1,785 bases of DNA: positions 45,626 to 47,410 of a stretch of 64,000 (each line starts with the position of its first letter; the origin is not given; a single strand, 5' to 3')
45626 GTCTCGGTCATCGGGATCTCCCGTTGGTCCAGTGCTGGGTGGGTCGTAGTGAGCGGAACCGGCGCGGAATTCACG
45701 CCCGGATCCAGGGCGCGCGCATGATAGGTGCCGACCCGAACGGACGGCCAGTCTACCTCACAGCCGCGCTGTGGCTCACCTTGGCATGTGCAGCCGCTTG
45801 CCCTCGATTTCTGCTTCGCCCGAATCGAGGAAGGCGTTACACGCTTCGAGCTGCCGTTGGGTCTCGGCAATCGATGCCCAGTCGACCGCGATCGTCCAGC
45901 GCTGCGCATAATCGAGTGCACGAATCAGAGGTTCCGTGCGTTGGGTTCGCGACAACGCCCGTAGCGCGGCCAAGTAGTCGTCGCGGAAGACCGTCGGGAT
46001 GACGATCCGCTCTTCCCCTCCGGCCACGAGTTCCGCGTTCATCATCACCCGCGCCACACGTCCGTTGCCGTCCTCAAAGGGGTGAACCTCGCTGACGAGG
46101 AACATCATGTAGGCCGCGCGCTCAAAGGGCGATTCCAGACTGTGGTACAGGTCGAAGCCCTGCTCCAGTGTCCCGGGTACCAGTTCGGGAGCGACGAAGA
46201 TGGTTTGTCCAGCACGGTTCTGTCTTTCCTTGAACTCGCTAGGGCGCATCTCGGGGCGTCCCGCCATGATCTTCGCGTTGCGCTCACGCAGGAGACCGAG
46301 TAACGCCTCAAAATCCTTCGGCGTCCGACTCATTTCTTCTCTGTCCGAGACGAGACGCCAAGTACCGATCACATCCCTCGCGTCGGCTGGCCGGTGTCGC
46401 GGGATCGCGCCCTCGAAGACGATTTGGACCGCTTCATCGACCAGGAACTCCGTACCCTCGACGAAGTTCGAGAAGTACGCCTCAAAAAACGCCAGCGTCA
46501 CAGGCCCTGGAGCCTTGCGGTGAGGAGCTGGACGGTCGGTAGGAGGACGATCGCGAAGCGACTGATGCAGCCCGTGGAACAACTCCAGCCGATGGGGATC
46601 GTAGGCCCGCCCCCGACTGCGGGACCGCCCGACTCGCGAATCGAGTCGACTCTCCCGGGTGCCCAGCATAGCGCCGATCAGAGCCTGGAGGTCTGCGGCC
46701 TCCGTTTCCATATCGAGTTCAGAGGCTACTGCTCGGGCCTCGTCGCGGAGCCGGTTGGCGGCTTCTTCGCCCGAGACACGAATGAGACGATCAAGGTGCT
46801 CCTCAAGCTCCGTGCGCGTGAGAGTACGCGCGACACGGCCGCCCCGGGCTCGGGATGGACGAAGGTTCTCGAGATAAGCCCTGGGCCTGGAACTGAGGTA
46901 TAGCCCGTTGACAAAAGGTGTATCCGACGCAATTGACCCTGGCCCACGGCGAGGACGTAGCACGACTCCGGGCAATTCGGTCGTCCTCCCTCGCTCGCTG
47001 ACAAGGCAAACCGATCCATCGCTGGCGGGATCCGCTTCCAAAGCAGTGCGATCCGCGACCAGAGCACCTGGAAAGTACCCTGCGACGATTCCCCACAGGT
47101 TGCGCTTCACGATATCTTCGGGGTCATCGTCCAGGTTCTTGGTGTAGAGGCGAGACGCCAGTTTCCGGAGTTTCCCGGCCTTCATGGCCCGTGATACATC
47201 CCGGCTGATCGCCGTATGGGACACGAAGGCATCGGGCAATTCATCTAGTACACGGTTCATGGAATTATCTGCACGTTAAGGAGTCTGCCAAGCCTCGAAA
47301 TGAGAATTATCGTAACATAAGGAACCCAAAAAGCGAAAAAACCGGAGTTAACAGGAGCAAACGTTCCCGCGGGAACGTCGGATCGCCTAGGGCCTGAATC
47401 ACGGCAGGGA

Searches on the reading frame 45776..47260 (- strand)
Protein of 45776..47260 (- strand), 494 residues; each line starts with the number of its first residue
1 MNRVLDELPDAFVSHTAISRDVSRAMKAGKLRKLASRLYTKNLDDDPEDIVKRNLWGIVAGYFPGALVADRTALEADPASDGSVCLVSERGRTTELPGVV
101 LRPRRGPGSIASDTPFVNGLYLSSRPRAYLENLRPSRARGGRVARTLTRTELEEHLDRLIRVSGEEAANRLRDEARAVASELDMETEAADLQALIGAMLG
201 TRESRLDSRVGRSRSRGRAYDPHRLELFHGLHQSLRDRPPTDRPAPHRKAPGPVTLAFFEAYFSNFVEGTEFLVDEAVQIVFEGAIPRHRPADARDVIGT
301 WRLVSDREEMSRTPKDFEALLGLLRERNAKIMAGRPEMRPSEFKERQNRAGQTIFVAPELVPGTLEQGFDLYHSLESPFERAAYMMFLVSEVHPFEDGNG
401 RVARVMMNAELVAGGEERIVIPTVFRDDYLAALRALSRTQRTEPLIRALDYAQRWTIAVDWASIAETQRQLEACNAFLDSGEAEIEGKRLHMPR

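Call 63: search_protein_families(library=pfam, proteins=[window:45776-47260:-], max_evalue=0.00001)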
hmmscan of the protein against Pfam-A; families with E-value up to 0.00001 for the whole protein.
window:45776-47260:- (494 aa): 1 family
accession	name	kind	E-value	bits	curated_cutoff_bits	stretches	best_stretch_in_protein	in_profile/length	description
PF02661.23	Fic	-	1.4e-13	52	24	1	324-410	7-92/93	Fic/DOC family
